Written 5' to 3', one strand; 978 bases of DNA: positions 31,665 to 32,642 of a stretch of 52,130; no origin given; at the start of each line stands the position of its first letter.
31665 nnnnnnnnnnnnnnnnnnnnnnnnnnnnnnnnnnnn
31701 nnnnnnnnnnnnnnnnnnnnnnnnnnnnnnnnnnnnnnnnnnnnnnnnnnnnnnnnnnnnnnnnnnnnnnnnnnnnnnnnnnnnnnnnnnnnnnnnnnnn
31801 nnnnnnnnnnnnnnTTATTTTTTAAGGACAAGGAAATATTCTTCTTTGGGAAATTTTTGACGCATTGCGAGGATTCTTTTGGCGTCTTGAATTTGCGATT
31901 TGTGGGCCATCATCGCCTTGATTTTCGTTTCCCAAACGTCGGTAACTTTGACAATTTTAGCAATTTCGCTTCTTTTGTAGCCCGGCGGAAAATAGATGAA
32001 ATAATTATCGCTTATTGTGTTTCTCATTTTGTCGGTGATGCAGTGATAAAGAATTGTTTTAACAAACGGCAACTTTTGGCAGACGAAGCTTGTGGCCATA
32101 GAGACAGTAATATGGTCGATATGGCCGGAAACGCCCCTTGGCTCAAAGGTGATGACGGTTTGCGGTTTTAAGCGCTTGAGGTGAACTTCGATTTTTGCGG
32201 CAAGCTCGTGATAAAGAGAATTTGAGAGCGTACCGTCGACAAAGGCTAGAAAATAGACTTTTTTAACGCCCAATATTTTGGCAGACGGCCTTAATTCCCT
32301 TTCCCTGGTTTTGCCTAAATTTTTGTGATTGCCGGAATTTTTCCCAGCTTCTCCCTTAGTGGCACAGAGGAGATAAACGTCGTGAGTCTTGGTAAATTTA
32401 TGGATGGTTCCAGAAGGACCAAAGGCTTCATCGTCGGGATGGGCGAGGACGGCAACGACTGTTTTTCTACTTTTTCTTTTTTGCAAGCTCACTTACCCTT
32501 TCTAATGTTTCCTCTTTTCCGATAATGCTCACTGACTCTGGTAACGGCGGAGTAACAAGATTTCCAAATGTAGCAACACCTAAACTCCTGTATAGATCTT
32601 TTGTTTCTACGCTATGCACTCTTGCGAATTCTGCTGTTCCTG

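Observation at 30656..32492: MshC-like cysteine ligase without an anticodon-binding domain, overlapped with a PIG-L/LmbE deacetylase: thiol-cofactor module or minimal CysRS?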

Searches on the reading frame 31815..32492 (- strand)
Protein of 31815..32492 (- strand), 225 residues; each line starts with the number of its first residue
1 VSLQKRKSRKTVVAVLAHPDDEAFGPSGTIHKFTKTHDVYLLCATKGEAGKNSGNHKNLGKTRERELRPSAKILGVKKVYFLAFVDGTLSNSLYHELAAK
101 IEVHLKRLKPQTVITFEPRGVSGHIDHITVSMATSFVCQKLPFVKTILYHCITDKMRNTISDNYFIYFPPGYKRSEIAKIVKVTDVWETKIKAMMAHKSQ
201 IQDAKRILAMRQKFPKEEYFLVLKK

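Call 4: search_protein_families(library=ncbifam, proteins=[window:31815-32492:-], max_evalue=0.001)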
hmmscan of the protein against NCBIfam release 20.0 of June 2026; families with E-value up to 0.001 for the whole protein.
window:31815-32492:- (225 aa): 4 families
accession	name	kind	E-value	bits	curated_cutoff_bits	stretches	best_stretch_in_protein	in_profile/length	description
TIGR04000.1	thiol_BshB2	equivalog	2e-24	86.4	195.25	1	11-207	2-191/217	bacillithiol biosynthesis deacetylase BshB2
TIGR04001.1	thiol_BshB1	equivalog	6.2e-17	62.1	182.5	1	12-205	4-183/226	bacillithiol biosynthesis deacetylase BshB1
TIGR03445.1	mycothiol_MshB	equivalog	1.4e-14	54.7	224.35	1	15-209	3-246/284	N-acetyl-1-D-myo-inositol-2-amino-2-deoxy-alpha-D-glucopyranoside deacetylase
TIGR03446.1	mycothiol_Mca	equivalog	1.1e-11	44.9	277.15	1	12-131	3-143/283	mycothiol conjugate amidase Mca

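Call 5: search_protein_families(library=pfam, proteins=[window:31815-32492:-], max_evalue=0.01)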
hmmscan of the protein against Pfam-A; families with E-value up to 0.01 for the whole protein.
window:31815-32492:- (225 aa): 1 family
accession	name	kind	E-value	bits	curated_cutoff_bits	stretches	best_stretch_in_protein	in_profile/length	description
PF02585.22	PIG-L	-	2.6e-30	106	28.2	1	14-134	2-125/129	GlcNAc-PI de-N-acetylase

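Call 44: find_related_loci(query=window:31815-32492:-, collection=metagenome_contigs, flank=6000)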
Query window:31815-32492:- (225 aa) in metagenome_contigs; peptide patterns used: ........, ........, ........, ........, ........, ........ (x = any residue, [..] = any of these).
215 stretches matched a pattern; 3 encode a relative of the query (tblastn E <= 1e-3); 3 distinct loci.
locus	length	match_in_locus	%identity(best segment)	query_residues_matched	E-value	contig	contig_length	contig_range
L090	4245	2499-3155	76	6-225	8e-110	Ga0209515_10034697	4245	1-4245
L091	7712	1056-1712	76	6-225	4e-109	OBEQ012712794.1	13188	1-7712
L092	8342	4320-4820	26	8-172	1e-7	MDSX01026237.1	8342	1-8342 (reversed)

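Call 45: find_homologous_proteins(query=window:31815-32492:-, max_evalue=1e-10)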
Query window:31815-32492:- (225 aa): 1334 proteins with E <= 1e-10 among 1726 candidates; the best 120 are listed.
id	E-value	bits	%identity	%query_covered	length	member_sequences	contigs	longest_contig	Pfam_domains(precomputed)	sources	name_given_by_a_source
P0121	2.5e-142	490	98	99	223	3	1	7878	PF02585.23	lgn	-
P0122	6.4e-115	400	80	97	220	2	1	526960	PF02585.23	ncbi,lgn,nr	ncbi:MAG: PIG-L deacetylase family protein [Candidatus Curtissbacteria bacterium]|nr:PIG-L deacetyla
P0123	2.9e-111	388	76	98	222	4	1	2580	PF02585.23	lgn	-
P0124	7.6e-111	387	78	97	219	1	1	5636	PF02585.23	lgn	-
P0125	9.2e-111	387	78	97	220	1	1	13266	PF02585.23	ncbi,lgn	ncbi:MAG: PIG-L deacetylase family protein [Candidatus Curtissbacteria bacterium]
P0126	3.4e-108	378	73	100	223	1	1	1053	PF02585.23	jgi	jgi:LmbE family N-acetylglucosaminyl deacetylase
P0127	1.9e-106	373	76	98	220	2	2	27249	PF02585.23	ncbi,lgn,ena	-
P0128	1.2e-105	370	73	98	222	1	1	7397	PF02585.23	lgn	-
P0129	5.7e-101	355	73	100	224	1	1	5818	PF02585.23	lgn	-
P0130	4.3e-100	352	70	100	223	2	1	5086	PF02585.23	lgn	-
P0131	4.7e-97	342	69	99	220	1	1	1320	PF02585.23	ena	-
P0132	5.7e-97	342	69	99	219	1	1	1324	PF02585.23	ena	-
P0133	7.4e-97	341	70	98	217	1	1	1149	PF02585.23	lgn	-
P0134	1.2e-96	341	69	99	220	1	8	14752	PF02585.23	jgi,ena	-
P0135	1.5e-96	340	70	98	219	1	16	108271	PF02585.23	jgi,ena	-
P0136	1.6e-96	340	68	100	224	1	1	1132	PF02585.23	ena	-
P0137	3.5e-96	339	71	98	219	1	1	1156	PF02585.23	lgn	-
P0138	3.5e-96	339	69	99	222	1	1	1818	PF02585.23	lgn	-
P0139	5.9e-96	338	67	100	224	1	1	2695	PF02585.23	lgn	-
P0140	6.5e-96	338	72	96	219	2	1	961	PF02585.23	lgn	-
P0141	1.0e-95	338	71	96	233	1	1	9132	PF02585.23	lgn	-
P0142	1.6e-95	337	70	98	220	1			PF02585.23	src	-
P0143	1.9e-95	337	70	97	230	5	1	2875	PF02585.23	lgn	-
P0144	1.0e-94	334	70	96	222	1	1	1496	PF02585.23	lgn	-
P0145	1.9e-94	333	68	99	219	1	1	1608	PF02585.23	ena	-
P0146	4.5e-94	332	67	96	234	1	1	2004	PF02585.23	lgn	-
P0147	5.9e-94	332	67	100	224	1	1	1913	PF02585.23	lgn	-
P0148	1.4e-93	331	65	98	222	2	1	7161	PF02585.23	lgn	-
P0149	3.1e-93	329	67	98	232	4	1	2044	PF02585.23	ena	-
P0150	1.0e-92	328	70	97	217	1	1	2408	PF02585.23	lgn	-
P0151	1.3e-92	327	67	100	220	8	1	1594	PF02585.23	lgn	-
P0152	1.7e-92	327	67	97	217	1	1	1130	PF02585.23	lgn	-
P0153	1.8e-92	327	66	99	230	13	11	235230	PF02585.23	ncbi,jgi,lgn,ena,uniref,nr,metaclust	ncbi:hypothetical protein A2W70_04745 [Candidatus Curtissbacteria bacterium RIFCSPLOWO2_02_41_11]|un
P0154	2.5e-92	327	67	97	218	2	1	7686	PF02585.23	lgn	-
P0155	2.7e-92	326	68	96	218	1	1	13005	PF02585.23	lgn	-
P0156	3.5e-92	326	68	96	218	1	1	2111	PF02585.23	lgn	-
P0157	3.6e-92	326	64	100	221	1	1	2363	PF02585.23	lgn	-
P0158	1.4e-91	324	66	99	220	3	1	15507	PF02585.23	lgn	-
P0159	1.7e-91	324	67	97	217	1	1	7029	PF02585.23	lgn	-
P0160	2.4e-91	323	65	98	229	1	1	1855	PF02585.23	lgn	-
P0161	3.8e-91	323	66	96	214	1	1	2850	PF02585.23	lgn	-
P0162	3.9e-91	323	67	96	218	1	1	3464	PF02585.23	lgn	-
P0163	6.2e-91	322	66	96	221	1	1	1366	PF02585.23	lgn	-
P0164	1.2e-90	321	67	96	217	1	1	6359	PF02585.23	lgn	-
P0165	1.9e-90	320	65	96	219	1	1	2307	PF02585.23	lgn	-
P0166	2.4e-90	320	64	99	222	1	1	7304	PF02585.23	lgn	-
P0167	2.4e-90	320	71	96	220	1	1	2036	PF02585.23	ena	-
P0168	3.7e-90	319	63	100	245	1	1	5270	PF02585.23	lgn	-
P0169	6.4e-90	319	65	99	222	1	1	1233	PF02585.23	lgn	-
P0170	7.7e-90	318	64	99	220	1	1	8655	PF02585.23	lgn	-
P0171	8.6e-90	318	66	96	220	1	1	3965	PF02585.23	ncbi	-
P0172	1.3e-89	318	63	99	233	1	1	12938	PF02585.23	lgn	-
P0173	1.4e-89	318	68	96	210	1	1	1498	PF02585.23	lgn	-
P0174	1.4e-89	318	65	100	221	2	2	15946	PF02585.23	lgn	-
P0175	1.7e-89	317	67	97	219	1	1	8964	PF02585.23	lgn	-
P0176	7.7e-89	315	65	97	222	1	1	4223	PF02585.23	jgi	jgi:N-acetylglucosamine malate deacetylase 2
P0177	9.4e-89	315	64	99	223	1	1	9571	PF02585.23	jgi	jgi:LmbE family N-acetylglucosaminyl deacetylase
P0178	1.0e-88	315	66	96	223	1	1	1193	PF02585.23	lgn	-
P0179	1.2e-88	314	67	95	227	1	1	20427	PF02585.23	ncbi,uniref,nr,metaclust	ncbi:hypothetical protein A2164_00520 [Candidatus Curtissbacteria bacterium RBG_13_35_7]|uniref:GlcN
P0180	1.6e-88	314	62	100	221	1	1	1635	PF02585.23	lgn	-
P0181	1.7e-88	314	64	99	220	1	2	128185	PF02585.23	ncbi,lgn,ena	-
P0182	1.7e-88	314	68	97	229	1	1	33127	PF02585.23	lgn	-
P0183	2.1e-88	314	65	100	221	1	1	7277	PF02585.23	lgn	-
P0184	2.7e-88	313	65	95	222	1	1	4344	PF02585.23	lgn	-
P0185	2.7e-88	313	63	99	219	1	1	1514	PF02585.23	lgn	-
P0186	3.5e-88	313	64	95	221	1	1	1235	PF02585.23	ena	-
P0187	4.2e-88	313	61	98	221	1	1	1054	PF02585.23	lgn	-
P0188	4.3e-88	313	65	95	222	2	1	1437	PF02585.23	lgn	-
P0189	4.7e-88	313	60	99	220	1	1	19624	PF02585.23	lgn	-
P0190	4.8e-88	313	65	97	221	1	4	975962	PF02585.23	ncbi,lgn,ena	-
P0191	5.8e-88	312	63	100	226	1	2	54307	PF02585.23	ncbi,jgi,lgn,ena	-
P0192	7.9e-88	312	62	96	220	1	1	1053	PF02585.23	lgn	-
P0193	8.1e-88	312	63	96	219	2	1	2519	PF02585.23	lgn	-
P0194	8.9e-88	312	66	96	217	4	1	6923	PF02585.23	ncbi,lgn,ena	-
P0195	1.1e-87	311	64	100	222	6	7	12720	PF02585.23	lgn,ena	-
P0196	1.5e-87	311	65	100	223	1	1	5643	PF02585.23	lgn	-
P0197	1.6e-87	311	61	100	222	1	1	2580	PF02585.23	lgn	-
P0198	2.0e-87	310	61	99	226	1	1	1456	PF02585.23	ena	-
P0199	2.2e-87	310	62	99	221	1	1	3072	PF02585.23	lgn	-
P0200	2.5e-87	310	66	96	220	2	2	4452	PF02585.23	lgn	-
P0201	5.6e-87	309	62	99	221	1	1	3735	PF02585.23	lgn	-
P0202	5.9e-87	309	64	94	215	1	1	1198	PF02585.23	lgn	-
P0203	6.2e-87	309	64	99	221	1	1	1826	PF02585.23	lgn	-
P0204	6.2e-87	309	66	97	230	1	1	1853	PF02585.23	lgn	-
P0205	6.3e-87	309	65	98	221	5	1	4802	PF02585.23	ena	-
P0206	1.6e-86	308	60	99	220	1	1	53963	PF02585.23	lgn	-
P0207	1.9e-86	307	63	98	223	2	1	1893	PF02585.23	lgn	-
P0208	3.5e-86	306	63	96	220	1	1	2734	PF02585.23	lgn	-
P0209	4.5e-86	306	66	96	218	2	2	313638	PF02585.23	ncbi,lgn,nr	ncbi:MAG TPA: PIG-L deacetylase family protein [Candidatus Saccharimonadales bacterium]|nr:PIG-L dea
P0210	7.1e-86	305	63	99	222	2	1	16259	PF02585.23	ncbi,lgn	-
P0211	7.3e-86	305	63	96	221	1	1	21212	PF02585.23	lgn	-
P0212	9.7e-86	305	63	96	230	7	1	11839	PF02585.23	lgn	-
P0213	1.0e-85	305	65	95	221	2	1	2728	PF02585.23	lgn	-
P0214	1.0e-85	305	66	97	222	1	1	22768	PF02585.23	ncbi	ncbi:MAG: PIG-L deacetylase family protein [Candidatus Levyibacteriota bacterium]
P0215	1.8e-85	304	61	96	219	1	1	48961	PF02585.23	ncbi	-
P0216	2.5e-85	304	63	96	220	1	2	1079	PF02585.23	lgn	-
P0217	2.5e-85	304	64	95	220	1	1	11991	PF02585.23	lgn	-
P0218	2.8e-85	303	62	100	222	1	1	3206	PF02585.23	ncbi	-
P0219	3.3e-85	303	63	99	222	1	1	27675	PF02585.23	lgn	-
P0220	3.9e-85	303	60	97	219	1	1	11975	PF02585.23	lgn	-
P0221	4.1e-85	303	65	95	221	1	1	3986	PF02585.23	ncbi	-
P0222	4.3e-85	303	62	99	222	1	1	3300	PF02585.23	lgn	-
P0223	5.3e-85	303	63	96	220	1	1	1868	PF02585.23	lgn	-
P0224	6.5e-85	302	61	97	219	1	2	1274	PF02585.23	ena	-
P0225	6.6e-85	302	61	98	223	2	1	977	PF02585.23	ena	-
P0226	6.8e-85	302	63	96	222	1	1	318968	PF02585.23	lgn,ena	-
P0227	7.4e-85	302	61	99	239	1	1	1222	PF02585.23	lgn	-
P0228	7.9e-85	302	63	96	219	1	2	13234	PF02585.23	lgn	-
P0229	8.4e-85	302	65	96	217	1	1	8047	PF02585.23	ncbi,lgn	-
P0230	1.2e-84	301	62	99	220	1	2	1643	PF02585.23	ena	-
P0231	1.2e-84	301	63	97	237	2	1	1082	PF02585.23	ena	-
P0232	1.2e-84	301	64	96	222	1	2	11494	PF02585.23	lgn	-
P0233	1.3e-84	301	63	96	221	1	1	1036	PF02585.23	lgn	-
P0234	1.5e-84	301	63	96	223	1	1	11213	PF02585.23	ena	-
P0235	1.6e-84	301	61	97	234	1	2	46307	PF02585.23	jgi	-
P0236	1.7e-84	301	63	97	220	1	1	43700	PF02585.23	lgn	-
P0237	2.4e-84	300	64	98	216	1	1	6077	PF02585.23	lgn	-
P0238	3.5e-84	300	62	96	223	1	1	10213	PF02585.23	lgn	-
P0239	3.9e-84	300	61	99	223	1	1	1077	PF02585.23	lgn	-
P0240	4.0e-84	300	61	98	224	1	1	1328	PF02585.23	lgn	-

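Call 63: search_solved_structures(query=window:31815-32492:-, max_evalue=0.001, show_alignments=3)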
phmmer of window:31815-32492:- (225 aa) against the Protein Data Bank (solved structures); distinct sequences matched with E-value up to 0.001: 11.
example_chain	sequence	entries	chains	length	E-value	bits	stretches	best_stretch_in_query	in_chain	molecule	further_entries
3wl4_A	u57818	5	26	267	1.7e-14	57.4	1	9-203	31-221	Uncharacterized protein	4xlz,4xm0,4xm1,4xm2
8bgn_A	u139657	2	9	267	2e-14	57.2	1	7-203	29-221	Diacetylchitobiose deacetylase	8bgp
8bgo_A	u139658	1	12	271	2.1e-14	57.1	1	7-203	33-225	Diacetylchitobiose deacetylase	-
3we7_A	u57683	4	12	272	3.4e-13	53.2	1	7-203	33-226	Putative uncharacterized protein PH0499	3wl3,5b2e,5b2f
5bmo_A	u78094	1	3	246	8.3e-10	42.1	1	11-118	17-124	Putative uncharacterized protein LnmX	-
1uan_A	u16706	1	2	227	6.9e-07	32.6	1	13-134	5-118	hypothetical protein TT1542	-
4ewl_A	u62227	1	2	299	5.2e-06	29.7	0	104-135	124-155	1D-myo-inositol 2-acetamido-2-deoxy-alpha-D-glucopyranoside deacetylase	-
1q74_A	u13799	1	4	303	5.5e-06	29.6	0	104-135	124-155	1D-myo-inositol 2-acetamido-2-deoxy-alpha-D-glucopyranoside Deacetylase (MshB)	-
1q7t_A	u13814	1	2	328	6.6e-06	29.4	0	104-135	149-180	hypothetical protein Rv1170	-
6p2t_A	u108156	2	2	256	2.2e-05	27.7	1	11-205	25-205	N-acetyl-alpha-D-glucosaminyl L-malate deacetylase 1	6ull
2ixd_A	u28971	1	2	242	7.7e-05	25.9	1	12-200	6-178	LMBE-RELATED PROTEIN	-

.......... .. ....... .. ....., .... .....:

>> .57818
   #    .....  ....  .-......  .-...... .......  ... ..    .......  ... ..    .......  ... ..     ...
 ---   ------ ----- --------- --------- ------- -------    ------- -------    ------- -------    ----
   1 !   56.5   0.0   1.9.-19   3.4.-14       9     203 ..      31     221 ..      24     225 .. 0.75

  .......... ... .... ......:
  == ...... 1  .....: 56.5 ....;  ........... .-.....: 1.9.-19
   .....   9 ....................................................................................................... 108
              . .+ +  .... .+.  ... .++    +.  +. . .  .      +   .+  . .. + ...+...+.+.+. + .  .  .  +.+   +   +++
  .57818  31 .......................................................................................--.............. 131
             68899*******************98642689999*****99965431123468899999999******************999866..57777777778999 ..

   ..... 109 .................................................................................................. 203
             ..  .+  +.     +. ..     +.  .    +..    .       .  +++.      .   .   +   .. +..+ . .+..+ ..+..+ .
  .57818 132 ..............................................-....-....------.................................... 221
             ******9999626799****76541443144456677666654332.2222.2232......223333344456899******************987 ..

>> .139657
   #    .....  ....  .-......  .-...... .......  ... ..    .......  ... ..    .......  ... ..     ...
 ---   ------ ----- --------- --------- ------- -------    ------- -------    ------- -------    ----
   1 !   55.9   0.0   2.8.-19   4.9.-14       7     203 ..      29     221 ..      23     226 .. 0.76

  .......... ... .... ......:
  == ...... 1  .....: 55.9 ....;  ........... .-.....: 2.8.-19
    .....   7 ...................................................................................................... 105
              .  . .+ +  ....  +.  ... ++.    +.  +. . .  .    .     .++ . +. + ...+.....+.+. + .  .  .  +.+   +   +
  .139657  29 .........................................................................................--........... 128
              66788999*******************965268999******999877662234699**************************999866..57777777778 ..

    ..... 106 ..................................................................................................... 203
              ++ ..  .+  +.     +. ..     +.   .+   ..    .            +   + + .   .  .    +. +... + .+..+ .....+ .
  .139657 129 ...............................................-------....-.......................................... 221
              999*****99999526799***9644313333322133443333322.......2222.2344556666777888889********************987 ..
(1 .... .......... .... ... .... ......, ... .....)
